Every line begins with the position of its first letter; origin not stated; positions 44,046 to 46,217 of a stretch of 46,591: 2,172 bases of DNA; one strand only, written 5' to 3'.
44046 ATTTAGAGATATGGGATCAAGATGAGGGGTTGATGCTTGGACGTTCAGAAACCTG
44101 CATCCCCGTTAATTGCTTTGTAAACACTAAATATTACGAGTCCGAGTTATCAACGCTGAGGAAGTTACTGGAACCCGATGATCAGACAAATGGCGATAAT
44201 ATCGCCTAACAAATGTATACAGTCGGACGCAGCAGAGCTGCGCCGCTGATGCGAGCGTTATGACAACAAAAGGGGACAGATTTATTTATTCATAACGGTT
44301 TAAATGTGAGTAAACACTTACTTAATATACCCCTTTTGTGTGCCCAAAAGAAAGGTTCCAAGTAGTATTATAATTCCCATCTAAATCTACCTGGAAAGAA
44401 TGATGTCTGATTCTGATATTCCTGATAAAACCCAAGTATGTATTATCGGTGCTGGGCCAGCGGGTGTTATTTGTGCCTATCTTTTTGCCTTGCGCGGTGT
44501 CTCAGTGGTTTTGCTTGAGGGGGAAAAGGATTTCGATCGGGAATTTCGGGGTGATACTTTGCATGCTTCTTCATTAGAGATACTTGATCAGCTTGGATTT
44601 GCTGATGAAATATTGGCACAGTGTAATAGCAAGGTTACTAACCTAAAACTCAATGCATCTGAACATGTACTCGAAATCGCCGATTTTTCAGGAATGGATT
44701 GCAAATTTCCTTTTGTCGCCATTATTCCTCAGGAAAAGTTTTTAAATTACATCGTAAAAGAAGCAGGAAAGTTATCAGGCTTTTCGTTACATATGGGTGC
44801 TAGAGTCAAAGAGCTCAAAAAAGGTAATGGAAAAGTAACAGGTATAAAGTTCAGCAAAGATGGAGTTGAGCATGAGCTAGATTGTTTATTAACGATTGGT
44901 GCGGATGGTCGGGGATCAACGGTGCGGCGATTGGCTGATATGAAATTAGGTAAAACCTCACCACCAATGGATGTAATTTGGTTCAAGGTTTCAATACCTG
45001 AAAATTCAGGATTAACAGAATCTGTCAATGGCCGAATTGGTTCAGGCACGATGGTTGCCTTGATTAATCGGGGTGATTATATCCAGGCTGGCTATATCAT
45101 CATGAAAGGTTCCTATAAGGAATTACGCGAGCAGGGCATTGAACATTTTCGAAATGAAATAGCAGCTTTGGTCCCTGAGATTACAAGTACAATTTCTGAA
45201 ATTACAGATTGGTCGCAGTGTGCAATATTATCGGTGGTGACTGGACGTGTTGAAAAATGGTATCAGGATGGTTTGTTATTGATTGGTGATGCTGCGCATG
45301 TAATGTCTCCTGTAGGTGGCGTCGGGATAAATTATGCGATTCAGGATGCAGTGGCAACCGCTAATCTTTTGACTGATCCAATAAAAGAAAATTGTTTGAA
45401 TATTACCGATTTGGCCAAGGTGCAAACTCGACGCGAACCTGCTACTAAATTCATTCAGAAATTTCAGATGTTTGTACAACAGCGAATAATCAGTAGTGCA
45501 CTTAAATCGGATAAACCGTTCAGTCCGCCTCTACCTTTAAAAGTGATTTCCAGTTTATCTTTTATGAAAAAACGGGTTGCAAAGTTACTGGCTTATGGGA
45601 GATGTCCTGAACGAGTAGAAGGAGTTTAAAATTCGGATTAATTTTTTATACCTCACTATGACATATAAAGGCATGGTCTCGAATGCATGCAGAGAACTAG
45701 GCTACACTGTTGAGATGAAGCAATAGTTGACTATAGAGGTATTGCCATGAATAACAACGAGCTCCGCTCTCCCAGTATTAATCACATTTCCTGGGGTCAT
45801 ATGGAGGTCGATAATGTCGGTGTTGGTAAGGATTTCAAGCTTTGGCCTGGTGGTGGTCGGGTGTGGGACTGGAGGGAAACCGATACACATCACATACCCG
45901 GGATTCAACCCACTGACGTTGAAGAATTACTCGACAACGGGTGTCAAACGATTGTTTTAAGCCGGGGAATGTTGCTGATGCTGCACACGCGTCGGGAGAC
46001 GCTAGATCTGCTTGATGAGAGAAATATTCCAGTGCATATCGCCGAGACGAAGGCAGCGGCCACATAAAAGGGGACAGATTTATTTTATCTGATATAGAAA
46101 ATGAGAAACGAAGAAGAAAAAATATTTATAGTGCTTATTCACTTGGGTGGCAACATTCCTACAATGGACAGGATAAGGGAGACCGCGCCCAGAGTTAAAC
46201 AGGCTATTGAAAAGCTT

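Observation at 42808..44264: Textbook attC-like fold and complementary cassette ends: a lone integron-type gene cassette with no integrase in view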

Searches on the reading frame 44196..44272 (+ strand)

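Call 36: search_protein_families(library=ncbifam, proteins=[L067:2603-3598:+], max_evalue=0.00001)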
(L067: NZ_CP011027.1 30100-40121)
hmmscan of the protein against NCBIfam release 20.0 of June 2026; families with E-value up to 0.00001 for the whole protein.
L067:2603-3598:+ (331 aa): 8 families
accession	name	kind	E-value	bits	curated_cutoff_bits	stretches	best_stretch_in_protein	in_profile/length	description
TIGR02224.1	recomb_XerC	equivalog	6.1e-42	144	335.15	1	53-315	14-275/295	tyrosine recombinase XerC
NF001399.0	PRK00283.1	subfamily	8e-41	140.2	279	1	51-325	21-291/300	tyrosine recombinase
TIGR02225.1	recomb_XerD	equivalog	3.3e-40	138.2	329.6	1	51-325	12-282/290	site-specific tyrosine recombinase XerD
NF040815.2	recomb_XerA_Arch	equivalog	1e-33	117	220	1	81-315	38-252/263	site-specific tyrosine recombinase/integron integrase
NF003462.0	PRK05084.1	equivalog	2.5e-20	72.5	267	1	169-329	195-356/360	tyrosine recombinase XerS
NF002331.0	PRK01287.1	subfamily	8.8e-20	71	371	1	125-314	122-309/365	site-specific tyrosine recombinase XerC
TIGR02249.1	integrase_gron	subfamily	2.2e-19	70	265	2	245-314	227-297/315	integron integrase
NF011946.0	PRK15417.1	equivalog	3.7e-09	36.2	435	1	250-315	247-313/337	integron integrase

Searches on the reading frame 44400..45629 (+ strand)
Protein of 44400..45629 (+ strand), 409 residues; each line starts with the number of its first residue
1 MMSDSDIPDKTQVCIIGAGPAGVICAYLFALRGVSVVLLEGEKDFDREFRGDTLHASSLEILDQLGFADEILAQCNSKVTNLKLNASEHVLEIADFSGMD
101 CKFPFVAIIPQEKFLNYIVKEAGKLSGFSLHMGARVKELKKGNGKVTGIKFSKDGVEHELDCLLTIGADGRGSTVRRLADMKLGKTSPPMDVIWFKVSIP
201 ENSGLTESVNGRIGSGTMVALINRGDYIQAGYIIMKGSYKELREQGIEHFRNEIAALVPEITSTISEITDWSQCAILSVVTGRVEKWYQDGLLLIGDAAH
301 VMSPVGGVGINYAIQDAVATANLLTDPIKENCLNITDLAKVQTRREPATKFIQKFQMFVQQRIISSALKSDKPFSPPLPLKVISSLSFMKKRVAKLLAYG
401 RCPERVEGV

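Call 6: search_protein_families(library=pfam, proteins=[window:44400-45629:+], max_evalue=0.01)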
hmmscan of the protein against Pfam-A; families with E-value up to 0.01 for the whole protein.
window:44400-45629:+ (409 aa): 11 families
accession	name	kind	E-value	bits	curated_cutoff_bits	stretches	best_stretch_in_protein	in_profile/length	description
PF01494.25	FAD_binding_3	-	4.8e-54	184.3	22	1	10-330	1-324/349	FAD binding domain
PF01266.30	DAO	-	3e-07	30.7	27.9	1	13-45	2-34/353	FAD dependent oxidoreductase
PF03486.20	HI0933_like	-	9.9e-06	25.6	50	1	12-49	2-39/244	HI0933-like protein Rossmann domain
PF07992.20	Pyr_redox_2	-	1.2e-05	25.3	26.1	1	12-84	2-69/291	Pyridine nucleotide-disulphide oxidoreductase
PF12831.13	FAD_oxidored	-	8.4e-05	22.5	27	1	12-173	1-148/416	FAD dependent oxidoreductase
PF13450.12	NAD_binding_8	-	0.00034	21.3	21.9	1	15-42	1-28/68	NAD(P)-binding Rossmann-like domain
PF00070.33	Pyr_redox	-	0.00051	20.9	22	0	13-44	2-33/82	Pyridine nucleotide-disulphide oxidoreductase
PF00890.30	FAD_binding_2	-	0.0016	18.2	20.4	1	13-45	2-34/414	FAD binding domain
PF01134.28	GIDA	-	0.0023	17.5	22.1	1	12-41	1-30/391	Glucose inhibited division protein A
PF01946.23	Thi4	-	0.0053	16.5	26.2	1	11-41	18-49/235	Thi4 family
PF04820.20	Trp_halogenase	-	0.0058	16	21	0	275-330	305-360/458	Tryptophan halogenase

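Call 14: list_cluster_members(proteins=[P0001, window:44400-45626:+, window:41665-42150:-, window:39778-41256:-])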
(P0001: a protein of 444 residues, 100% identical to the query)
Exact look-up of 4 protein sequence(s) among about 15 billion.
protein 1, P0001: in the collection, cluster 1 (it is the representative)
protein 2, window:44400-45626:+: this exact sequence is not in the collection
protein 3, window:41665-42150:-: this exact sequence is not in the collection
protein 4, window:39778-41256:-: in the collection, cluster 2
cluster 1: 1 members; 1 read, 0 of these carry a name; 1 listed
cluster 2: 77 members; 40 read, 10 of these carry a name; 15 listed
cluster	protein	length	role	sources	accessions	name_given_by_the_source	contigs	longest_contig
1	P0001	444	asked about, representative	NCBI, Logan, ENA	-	-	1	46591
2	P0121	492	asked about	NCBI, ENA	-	-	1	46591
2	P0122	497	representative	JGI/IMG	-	Fe-S cluster assembly protein SufB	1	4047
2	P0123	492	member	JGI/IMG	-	Fe-S cluster assembly protein SufB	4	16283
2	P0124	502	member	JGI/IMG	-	Fe-S cluster assembly protein SufB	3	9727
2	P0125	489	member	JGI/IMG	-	Fe-S cluster assembly protein SufB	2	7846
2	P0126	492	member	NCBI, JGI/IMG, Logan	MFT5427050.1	MAG: Fe-S cluster assembly protein SufB [Gammaproteobacteria bacterium] | Fe-S cluster assembly protein SufB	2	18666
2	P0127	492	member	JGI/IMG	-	Fe-S cluster assembly protein SufB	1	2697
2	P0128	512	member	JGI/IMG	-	Fe-S cluster assembly protein SufB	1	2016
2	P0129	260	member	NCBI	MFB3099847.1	MAG: Fe-S cluster assembly protein SufB, partial [Gammaproteobacteria bacterium]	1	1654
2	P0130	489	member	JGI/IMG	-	Fe-S cluster assembly protein SufB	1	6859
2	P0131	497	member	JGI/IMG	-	Fe-S cluster assembly protein SufB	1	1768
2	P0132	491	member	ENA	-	-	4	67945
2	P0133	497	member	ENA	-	-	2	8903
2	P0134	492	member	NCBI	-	-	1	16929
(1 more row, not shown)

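Call 54: find_homologous_proteins(query=window:44400-45626:+)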
Query window:44400-45626:+ (409 aa): 7845 proteins with E <= 0.001 among 8000 candidates; the best 120 are listed.
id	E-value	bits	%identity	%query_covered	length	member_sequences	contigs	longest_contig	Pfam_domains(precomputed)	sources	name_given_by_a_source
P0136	3.8e-261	884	97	100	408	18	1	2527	PF01266.31,PF07992.21,PF03486.21,PF01494.26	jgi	-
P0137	9.2e-243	823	90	100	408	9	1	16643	PF01266.31,PF07992.21,PF03486.21,PF01494.26,PF12831.14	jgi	-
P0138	1.1e-242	823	89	99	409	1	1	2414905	PF01266.31,PF07992.21,PF03486.21,PF01494.26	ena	-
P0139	4.9e-240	814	88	100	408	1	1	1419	PF01266.31,PF07992.21,PF03486.21,PF01494.26,PF12831.14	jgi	jgi:2-polyprenyl-6-methoxyphenol hydroxylase-like FAD-dependent oxidoreductase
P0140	1.3e-239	813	88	100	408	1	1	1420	PF01266.31,PF07992.21,PF03486.21,PF01494.26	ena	-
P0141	2.3e-238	809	88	100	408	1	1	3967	PF01266.31,PF07992.21,PF03486.21,PF01494.26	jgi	-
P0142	1.9e-234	796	86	100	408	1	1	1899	PF01266.31,PF07992.21,PF03486.21,PF01494.26,PF12831.14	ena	-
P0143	1.0e-233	793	85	100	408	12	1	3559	PF01266.31,PF07992.21,PF03486.21,PF01494.26,PF12831.14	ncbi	-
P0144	1.1e-233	793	85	100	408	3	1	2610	PF01266.31,PF07992.21,PF00070.34,PF03486.21,PF01494.26,PF12831.14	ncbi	-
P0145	8.5e-212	721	78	100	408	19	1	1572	PF01266.31,PF03486.21,PF01494.26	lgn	-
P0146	1.3e-208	711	76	100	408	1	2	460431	PF01266.31,PF03486.21,PF01134.29,PF01494.26,PF12831.14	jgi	jgi:2-polyprenyl-6-methoxyphenol hydroxylase-like FAD-dependent oxidoreductase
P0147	2.7e-207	706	76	100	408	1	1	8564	PF01266.31,PF01494.26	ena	-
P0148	9.7e-206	701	76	100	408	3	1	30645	PF01266.31,PF04820.21,PF01494.26,PF12831.14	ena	-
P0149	1.0e-205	701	75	100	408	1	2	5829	PF01494.26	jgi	jgi:2-polyprenyl-6-methoxyphenol hydroxylase-like FAD-dependent oxidoreductase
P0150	1.9e-205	700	74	100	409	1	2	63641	PF01494.26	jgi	jgi:2-polyprenyl-6-methoxyphenol hydroxylase-like FAD-dependent oxidoreductase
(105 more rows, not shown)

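Call 55: find_encoding_contigs(protein=P0138, flank=7000, max_places=2)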
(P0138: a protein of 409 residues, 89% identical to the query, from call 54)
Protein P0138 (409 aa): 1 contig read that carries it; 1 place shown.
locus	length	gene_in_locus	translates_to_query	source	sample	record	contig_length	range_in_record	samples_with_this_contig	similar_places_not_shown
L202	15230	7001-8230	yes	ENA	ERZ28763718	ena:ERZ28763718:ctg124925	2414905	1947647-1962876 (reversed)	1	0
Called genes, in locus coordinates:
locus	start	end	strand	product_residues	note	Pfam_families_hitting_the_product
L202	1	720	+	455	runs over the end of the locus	PF00266:Aminotran_5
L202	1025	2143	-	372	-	-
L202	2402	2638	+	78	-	-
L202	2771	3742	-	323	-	PF00248:Aldo_ket_red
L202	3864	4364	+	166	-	PF21088:MS_channel_1st, PF00924:MS_channel_2nd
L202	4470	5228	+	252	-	PF03746:LamB_YcsF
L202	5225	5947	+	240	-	PF02682:CT_C_D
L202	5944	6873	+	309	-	PF02626:CT_A_B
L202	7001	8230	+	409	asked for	PF01266:DAO (faint), PF01494:FAD_binding_3, PF03486:HI0933_like (faint), PF07992:Pyr_redox_2 (faint)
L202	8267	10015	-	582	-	PF00989:PAS (faint), PF08447:PAS_3 (weak), PF00990:GGDEF, PF00563:EAL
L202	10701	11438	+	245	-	PF03502:Channel_Tsx (weak)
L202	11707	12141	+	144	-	PF09176:Mpt_N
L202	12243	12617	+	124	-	-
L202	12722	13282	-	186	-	PF03843:Slp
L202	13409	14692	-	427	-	PF01595:CNNM, PF00571:CBS (faint), PF03471:CorC_HlyC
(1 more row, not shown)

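Call 56: find_encoding_contigs(protein=P0137, flank=7000, max_places=2)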
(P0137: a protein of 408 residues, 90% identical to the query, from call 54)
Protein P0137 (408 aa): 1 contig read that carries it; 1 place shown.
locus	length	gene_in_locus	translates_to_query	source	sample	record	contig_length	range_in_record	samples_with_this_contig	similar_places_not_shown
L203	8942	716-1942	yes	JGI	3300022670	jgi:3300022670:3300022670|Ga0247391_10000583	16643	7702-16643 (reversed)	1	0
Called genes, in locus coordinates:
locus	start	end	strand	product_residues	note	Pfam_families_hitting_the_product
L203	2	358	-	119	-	?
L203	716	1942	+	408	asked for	PF01266:DAO (faint), PF01494:FAD_binding_3, PF03486:HI0933_like (faint), PF07992:Pyr_redox_2 (faint), PF12831:FAD_oxidored (weak)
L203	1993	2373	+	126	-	PF04430:DUF498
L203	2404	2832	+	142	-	PF13511:DUF4124, PF00462:Glutaredoxin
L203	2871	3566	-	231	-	PF00132:Hexapep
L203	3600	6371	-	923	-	PF00133:tRNA-synt_1, PF09334:tRNA-synt_1g, PF13603:tRNA-synt_1_2, PF08264:Anticodon_1, PF10458:Val_tRNA-synt_C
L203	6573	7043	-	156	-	-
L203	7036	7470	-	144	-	PF04364:DNA_pol3_chi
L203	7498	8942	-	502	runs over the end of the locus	PF02789:Peptidase_M17_N, PF00883:Peptidase_M17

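Call 57: find_encoding_contigs(protein=P0136, flank=3000, max_places=3)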
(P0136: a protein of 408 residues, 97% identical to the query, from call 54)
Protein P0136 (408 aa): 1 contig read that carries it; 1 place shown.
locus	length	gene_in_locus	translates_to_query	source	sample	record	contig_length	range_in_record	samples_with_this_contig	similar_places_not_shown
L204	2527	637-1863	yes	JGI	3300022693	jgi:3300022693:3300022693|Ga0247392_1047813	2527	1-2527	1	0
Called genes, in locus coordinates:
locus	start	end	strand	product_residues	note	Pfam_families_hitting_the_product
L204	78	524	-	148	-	PF01047:MarR, PF12802:MarR_2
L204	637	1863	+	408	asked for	PF01266:DAO (faint), PF01494:FAD_binding_3, PF03486:HI0933_like (faint), PF07992:Pyr_redox_2 (faint)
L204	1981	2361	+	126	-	PF04430:DUF498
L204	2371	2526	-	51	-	?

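Call 89: list_cluster_members(proteins=[P0136, window:44403-45626:+])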
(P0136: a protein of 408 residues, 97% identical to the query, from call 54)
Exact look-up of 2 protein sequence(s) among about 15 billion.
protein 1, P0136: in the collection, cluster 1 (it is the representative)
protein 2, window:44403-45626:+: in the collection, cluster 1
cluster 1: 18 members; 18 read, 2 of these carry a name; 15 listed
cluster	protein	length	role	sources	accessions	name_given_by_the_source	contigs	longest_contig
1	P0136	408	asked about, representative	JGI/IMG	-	-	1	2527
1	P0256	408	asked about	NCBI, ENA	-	-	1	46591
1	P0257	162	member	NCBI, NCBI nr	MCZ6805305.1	MAG: FAD-dependent monooxygenase, partial [Proteobacteria bacterium] | FAD-dependent monooxygenase [Pseudomonadota bacterium]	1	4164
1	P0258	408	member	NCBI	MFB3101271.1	MAG: FAD-dependent oxidoreductase [Gammaproteobacteria bacterium]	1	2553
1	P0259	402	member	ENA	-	-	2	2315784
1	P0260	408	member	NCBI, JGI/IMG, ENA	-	-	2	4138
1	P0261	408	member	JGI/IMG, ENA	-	-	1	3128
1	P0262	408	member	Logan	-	-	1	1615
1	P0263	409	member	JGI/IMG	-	-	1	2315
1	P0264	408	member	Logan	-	-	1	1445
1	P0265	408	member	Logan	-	-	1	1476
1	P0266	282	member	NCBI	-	-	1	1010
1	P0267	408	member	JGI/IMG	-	-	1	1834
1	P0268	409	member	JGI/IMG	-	-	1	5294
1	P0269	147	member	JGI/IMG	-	-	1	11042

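Call 90: find_encoding_contigs(protein=P0259, flank=8000, max_places=2)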
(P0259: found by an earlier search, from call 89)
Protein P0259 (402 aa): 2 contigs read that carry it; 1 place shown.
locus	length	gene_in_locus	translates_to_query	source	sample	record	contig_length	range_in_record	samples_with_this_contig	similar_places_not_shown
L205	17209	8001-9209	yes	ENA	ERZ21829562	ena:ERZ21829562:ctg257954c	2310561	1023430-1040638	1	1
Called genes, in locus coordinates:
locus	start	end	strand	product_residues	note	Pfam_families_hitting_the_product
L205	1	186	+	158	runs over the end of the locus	PF13577:SnoaL_4 (weak), PF02136:NTF2 (faint), PF14534:DUF4440, PF12680:SnoaL_2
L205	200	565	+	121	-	PF01361:Tautomerase, PF14552:Tautomerase_2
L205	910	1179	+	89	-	-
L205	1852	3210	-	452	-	PF06271:RDD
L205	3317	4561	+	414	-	PF00665:rve (weak)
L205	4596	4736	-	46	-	-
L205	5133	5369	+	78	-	-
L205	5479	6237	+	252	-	PF03746:LamB_YcsF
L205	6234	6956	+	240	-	PF02682:CT_C_D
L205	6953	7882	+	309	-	PF02626:CT_A_B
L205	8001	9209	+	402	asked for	PF01266:DAO (faint), PF01494:FAD_binding_3, PF03486:HI0933_like (faint), PF07992:Pyr_redox_2 (faint), PF12831:FAD_oxidored (weak)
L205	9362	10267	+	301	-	PF09176:Mpt_N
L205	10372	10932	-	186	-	PF03843:Slp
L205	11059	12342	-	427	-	PF01595:CNNM, PF00571:CBS (weak), PF03471:CorC_HlyC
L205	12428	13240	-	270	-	PF01578:Cytochrom_C_asm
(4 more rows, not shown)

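Call 91: find_encoding_contigs(protein=P0269, flank=8000, max_places=2)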
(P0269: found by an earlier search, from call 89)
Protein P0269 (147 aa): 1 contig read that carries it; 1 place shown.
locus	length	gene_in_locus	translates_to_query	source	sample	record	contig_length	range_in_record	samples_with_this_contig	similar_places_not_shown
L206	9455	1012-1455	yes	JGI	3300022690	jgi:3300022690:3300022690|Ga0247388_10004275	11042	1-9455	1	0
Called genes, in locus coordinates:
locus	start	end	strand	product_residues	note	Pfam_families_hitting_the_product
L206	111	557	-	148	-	PF01047:MarR, PF12802:MarR_2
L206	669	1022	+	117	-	PF01266:DAO (weak), PF01494:FAD_binding_3, PF03486:HI0933_like (weak)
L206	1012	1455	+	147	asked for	PF01494:FAD_binding_3 (weak)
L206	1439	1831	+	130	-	PF01494:FAD_binding_3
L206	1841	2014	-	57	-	PF01292:Ni_hydr_CYTB (weak)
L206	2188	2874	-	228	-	PF00132:Hexapep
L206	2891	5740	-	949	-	PF00133:tRNA-synt_1, PF09334:tRNA-synt_1g (weak), PF13603:tRNA-synt_1_2 (weak), PF08264:Anticodon_1, PF10458:Val_tRNA-synt_C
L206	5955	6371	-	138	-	-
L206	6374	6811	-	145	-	PF04364:DNA_pol3_chi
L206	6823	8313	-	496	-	PF02789:Peptidase_M17_N, PF00883:Peptidase_M17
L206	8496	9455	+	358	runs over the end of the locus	PF03739:LptF_LptG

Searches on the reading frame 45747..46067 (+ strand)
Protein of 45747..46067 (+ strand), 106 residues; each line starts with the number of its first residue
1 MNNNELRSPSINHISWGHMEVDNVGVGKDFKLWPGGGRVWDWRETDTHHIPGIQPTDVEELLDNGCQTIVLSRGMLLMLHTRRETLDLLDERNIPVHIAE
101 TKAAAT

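Call 6: search_protein_families(library=pfam, proteins=[window:45747-46067:+], max_evalue=0.01)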
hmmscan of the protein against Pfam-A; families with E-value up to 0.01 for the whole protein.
window:45747-46067:+ (106 aa): 1 family
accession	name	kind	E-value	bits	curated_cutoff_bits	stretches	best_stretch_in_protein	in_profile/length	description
PF04430.19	DUF498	-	4.3e-09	36.8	33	1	11-105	1-91/109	Protein of unknown function (DUF498/DUF598)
